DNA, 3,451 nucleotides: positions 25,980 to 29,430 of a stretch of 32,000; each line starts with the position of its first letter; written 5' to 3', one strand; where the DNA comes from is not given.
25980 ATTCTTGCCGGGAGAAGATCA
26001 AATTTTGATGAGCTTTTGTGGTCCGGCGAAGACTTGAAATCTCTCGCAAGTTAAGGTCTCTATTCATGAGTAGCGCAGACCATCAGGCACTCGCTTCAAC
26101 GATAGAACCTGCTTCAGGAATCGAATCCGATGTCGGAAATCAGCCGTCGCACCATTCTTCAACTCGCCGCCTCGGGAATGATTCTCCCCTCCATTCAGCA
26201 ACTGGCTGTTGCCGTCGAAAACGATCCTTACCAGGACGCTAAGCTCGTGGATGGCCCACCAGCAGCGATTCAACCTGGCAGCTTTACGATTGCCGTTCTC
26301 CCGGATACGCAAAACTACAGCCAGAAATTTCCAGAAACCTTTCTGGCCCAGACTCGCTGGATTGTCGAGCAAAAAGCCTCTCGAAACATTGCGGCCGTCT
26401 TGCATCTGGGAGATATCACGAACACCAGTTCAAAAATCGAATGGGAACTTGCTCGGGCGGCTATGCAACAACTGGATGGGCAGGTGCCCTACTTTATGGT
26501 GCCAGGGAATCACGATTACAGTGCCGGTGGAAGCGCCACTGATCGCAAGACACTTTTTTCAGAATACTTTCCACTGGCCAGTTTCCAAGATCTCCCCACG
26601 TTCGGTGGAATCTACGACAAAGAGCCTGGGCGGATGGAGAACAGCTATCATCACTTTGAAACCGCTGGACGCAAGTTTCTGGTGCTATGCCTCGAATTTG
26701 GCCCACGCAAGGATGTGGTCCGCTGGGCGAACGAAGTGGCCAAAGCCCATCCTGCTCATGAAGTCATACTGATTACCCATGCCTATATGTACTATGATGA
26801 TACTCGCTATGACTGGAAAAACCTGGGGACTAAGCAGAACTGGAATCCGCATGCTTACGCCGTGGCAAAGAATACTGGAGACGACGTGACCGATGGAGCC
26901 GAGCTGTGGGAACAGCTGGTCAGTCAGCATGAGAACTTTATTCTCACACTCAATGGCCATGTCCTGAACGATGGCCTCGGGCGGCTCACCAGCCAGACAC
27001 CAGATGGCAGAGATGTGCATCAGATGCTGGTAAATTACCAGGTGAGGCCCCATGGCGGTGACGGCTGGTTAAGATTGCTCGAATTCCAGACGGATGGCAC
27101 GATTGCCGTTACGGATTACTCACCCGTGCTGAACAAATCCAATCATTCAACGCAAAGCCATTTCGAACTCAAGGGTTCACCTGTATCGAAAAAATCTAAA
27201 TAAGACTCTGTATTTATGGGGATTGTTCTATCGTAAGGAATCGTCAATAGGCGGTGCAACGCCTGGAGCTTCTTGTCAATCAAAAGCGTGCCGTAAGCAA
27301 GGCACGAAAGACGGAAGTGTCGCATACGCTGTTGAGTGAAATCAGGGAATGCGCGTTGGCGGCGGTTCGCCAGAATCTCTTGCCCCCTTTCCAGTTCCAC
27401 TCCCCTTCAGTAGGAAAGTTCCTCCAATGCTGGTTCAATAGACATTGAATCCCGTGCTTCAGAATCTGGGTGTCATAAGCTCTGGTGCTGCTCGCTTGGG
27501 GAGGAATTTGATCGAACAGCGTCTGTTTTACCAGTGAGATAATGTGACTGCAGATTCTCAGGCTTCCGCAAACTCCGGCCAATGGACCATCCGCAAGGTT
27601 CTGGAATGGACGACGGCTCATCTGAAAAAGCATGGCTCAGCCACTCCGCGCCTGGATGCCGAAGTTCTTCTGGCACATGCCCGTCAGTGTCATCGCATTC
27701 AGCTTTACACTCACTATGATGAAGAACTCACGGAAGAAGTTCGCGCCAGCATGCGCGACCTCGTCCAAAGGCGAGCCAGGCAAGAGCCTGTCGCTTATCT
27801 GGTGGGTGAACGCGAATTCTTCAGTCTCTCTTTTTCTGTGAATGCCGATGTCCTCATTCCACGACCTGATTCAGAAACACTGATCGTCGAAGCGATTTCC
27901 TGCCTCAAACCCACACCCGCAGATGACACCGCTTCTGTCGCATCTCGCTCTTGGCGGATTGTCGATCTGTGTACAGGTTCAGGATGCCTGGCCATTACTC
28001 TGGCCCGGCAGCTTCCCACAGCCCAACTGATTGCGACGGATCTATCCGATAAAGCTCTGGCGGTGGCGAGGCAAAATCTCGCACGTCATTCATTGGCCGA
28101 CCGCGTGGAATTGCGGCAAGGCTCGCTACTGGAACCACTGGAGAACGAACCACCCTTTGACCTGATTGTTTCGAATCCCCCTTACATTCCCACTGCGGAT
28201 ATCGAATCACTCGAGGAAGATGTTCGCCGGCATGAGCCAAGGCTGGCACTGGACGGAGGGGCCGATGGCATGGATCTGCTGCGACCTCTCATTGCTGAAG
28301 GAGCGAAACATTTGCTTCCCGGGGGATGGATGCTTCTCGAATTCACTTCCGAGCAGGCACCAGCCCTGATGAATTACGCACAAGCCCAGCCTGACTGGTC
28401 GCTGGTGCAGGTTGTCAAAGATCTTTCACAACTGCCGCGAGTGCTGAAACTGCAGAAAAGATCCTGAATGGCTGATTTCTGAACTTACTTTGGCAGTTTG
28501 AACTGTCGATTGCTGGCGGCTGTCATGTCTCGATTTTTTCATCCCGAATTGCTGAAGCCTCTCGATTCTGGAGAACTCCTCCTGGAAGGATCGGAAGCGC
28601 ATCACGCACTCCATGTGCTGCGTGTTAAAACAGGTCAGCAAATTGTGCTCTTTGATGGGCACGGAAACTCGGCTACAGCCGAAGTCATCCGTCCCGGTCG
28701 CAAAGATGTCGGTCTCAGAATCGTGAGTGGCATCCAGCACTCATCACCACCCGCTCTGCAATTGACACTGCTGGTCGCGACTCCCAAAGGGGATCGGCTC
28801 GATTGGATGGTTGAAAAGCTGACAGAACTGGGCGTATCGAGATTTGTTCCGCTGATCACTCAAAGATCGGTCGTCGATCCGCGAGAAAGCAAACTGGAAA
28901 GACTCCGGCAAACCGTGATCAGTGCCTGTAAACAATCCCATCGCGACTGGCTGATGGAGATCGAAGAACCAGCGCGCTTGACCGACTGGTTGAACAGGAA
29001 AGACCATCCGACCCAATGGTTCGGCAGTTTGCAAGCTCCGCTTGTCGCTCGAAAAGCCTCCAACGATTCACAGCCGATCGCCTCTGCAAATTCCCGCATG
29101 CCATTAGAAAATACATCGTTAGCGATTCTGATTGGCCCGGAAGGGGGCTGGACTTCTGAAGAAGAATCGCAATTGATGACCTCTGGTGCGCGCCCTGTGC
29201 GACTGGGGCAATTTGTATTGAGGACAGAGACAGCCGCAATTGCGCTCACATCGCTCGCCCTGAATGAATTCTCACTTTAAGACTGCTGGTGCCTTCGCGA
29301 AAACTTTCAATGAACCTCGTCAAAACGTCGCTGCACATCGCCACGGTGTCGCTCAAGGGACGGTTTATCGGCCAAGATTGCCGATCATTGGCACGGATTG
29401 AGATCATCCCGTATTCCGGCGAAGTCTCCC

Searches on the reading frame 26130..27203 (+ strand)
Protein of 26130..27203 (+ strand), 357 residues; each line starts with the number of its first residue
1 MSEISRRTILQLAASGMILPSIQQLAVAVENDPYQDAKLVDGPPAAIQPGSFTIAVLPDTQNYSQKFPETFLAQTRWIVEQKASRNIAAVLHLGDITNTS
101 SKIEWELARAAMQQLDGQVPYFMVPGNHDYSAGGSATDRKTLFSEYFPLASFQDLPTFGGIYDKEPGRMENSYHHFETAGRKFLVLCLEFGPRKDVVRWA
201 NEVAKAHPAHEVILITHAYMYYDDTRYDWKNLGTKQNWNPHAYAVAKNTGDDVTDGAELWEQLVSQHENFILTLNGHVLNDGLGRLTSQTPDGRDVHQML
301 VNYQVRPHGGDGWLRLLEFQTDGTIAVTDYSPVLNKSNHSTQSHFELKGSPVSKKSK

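Call 58: search_protein_families(library=pfam, proteins=[window:26130-27203:+], max_evalue=0.001)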
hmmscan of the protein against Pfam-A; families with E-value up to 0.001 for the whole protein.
window:26130-27203:+ (357 aa): 1 family
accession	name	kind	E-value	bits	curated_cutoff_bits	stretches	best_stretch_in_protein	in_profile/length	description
PF00149.33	Metallophos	-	1.7e-10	42.1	21.5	1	53-230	2-160/191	Calcineurin-like phosphoesterase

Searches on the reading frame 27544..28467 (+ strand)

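Call 58: search_protein_families(library=pfam, proteins=[window:27544-28467:+], max_evalue=0.001)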
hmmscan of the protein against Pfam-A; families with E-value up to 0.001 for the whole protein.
window:27544-28467:+ (307 aa): 15 families
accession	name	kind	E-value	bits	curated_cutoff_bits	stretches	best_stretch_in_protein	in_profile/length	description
PF17827.6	PrmC_N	-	3.2e-22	79.3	23.4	1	19-88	2-71/71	PrmC N-terminal domain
PF05175.20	MTS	-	1.4e-14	54.5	23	1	136-215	32-109/170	Methyltransferase small domain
PF13649.12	Methyltransf_25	-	4.6e-14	53.3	27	1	139-229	1-91/97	Methyltransferase domain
PF13847.12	Methyltransf_31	-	2.3e-10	40.8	27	1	138-213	6-83/145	Methyltransferase domain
PF08242.18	Methyltransf_12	-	7.1e-09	36.7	30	1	141-211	2-72/98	Methyltransferase domain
PF06325.19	PrmA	-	6.8e-08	32.8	22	1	138-211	164-233/296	Ribosomal protein L11 methyltransferase (PrmA)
PF12847.13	Methyltransf_18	-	2.4e-07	31.3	27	1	131-209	10-87/151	Methyltransferase domain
PF01170.24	UPF0020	-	7.6e-07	29.4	22.3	1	155-214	74-131/197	RMKL-like, methyltransferase domain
PF08241.18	Methyltransf_11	-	1.5e-06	29.1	21.2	1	141-211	2-67/95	Methyltransferase domain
PF03602.21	Cons_hypoth95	-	3.9e-06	27.1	24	1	136-225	42-134/182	Conserved hypothetical protein 95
PF04816.18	TrmK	-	4e-06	27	27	1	140-209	2-71/205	tRNA (adenine(22)-N(1))-methyltransferase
PF02384.22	N6_Mtase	-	1.3e-05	25.2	20.4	1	138-228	49-149/311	N-6 DNA Methylase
PF10294.15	Methyltransf_16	-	0.00019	21.7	21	1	126-209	37-125/174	Lysine methyltransferase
PF09445.16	Methyltransf_15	-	0.00029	20.9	22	1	138-213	3-80/165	RNA cap guanine-N2 methyltransferase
PF05971.18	Methyltransf_10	-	0.00042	20.2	23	1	133-217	100-190/299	RNA methyltransferase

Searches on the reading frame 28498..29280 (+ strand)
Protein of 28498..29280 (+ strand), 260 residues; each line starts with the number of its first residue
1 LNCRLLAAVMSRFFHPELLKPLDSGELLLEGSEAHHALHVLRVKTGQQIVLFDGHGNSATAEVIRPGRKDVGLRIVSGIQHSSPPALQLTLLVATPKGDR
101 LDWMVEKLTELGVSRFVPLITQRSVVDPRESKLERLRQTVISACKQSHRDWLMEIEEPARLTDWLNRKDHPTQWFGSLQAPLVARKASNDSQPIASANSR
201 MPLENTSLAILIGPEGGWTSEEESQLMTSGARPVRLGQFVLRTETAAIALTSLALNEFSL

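Call 58: search_protein_families(library=pfam, proteins=[window:28498-29280:+], max_evalue=0.001)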
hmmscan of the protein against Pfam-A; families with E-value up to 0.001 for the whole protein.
window:28498-29280:+ (260 aa): 2 families
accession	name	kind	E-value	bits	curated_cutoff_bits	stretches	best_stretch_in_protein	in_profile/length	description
PF04452.19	Methyltrans_RNA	-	3.1e-45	154.2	23.9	1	86-253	4-163/165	RNA methyltransferase domain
PF20260.4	PUA_4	-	2.9e-12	46.9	23.9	1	29-72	1-44/48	RNA methyltransferase PUA domain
